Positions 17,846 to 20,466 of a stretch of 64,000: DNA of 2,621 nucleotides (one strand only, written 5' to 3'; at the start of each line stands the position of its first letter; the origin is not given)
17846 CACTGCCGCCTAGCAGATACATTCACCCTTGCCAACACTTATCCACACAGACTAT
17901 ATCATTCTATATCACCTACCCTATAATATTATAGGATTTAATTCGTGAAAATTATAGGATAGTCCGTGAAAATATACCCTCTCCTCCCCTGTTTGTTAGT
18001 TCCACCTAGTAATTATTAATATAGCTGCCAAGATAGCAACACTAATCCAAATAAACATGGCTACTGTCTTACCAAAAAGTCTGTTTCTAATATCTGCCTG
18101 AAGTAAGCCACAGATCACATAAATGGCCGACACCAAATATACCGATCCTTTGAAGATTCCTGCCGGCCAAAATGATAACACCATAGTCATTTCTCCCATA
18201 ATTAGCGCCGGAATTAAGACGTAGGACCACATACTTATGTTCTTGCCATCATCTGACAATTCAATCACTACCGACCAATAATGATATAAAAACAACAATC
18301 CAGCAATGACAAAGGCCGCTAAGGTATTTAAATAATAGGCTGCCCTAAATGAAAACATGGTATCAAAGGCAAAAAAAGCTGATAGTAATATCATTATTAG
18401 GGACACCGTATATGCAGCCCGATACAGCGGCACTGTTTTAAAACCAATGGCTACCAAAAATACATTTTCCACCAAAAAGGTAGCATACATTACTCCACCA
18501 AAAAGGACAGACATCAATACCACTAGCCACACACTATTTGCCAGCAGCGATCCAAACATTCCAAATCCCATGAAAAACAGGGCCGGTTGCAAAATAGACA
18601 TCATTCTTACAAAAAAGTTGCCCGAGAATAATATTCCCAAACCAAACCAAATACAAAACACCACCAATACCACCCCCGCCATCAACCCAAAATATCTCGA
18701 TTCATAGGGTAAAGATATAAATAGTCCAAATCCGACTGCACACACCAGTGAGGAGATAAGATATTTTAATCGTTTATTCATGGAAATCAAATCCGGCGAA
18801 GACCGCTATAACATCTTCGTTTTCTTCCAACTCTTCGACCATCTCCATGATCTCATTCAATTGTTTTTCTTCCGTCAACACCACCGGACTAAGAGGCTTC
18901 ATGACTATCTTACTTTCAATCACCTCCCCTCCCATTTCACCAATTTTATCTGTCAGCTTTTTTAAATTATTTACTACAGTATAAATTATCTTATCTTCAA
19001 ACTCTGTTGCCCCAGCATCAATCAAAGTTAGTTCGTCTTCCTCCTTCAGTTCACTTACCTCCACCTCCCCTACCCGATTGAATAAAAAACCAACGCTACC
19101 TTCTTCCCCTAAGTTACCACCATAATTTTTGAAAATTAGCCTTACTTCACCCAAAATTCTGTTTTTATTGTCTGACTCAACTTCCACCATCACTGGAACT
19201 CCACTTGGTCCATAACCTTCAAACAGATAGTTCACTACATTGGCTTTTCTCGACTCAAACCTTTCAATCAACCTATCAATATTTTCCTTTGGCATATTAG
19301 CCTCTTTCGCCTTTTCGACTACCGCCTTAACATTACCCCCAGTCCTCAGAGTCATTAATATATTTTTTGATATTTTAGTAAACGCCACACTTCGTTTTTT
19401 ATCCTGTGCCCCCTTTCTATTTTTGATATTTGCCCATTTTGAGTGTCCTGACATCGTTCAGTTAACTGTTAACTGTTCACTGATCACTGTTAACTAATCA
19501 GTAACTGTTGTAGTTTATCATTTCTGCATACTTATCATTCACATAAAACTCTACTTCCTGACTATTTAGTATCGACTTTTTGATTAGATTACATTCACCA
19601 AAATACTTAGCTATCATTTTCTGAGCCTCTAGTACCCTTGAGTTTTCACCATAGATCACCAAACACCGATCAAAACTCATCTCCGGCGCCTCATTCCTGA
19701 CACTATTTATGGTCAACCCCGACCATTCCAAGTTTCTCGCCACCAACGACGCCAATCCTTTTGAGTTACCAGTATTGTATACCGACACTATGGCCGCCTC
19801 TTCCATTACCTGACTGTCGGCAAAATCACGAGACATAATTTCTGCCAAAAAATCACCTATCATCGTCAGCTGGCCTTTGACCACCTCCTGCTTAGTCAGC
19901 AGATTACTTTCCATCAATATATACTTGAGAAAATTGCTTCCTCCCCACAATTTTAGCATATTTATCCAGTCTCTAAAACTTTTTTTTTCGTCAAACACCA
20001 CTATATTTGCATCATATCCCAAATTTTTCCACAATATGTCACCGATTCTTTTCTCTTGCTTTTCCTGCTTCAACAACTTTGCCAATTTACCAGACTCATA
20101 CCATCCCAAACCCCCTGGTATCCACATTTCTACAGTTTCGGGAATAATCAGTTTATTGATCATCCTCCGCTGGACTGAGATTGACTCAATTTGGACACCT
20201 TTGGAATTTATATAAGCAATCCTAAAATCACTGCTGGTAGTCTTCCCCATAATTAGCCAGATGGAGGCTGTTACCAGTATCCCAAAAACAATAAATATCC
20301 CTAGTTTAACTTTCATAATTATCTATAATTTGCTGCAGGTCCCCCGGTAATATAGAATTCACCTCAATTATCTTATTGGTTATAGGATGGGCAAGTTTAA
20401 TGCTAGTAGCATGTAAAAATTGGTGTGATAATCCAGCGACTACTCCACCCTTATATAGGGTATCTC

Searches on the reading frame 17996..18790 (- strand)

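Call 6: search_protein_families(library=pfam, proteins=[window:17996-18790:-], max_evalue=0.01)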
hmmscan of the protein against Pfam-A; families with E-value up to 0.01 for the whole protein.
window:17996-18790:- (264 aa): 1 family
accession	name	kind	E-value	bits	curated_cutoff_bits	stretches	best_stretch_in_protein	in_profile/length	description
PF18900.5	DUF5656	-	0.0005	19.9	23.3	1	87-259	83-239/242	Protein of unknown function (DUF5656)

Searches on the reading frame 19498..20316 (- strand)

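Call 6: search_protein_families(library=pfam, proteins=[window:19498-20316:-], max_evalue=0.01)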
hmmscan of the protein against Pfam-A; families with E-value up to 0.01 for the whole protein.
window:19498-20316:- (272 aa): 1 family
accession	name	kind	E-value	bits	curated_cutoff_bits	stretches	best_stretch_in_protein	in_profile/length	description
PF13399.11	LytR_C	-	0.0012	20.2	22.2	1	177-252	4-75/86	LytR cell envelope-related transcriptional attenuator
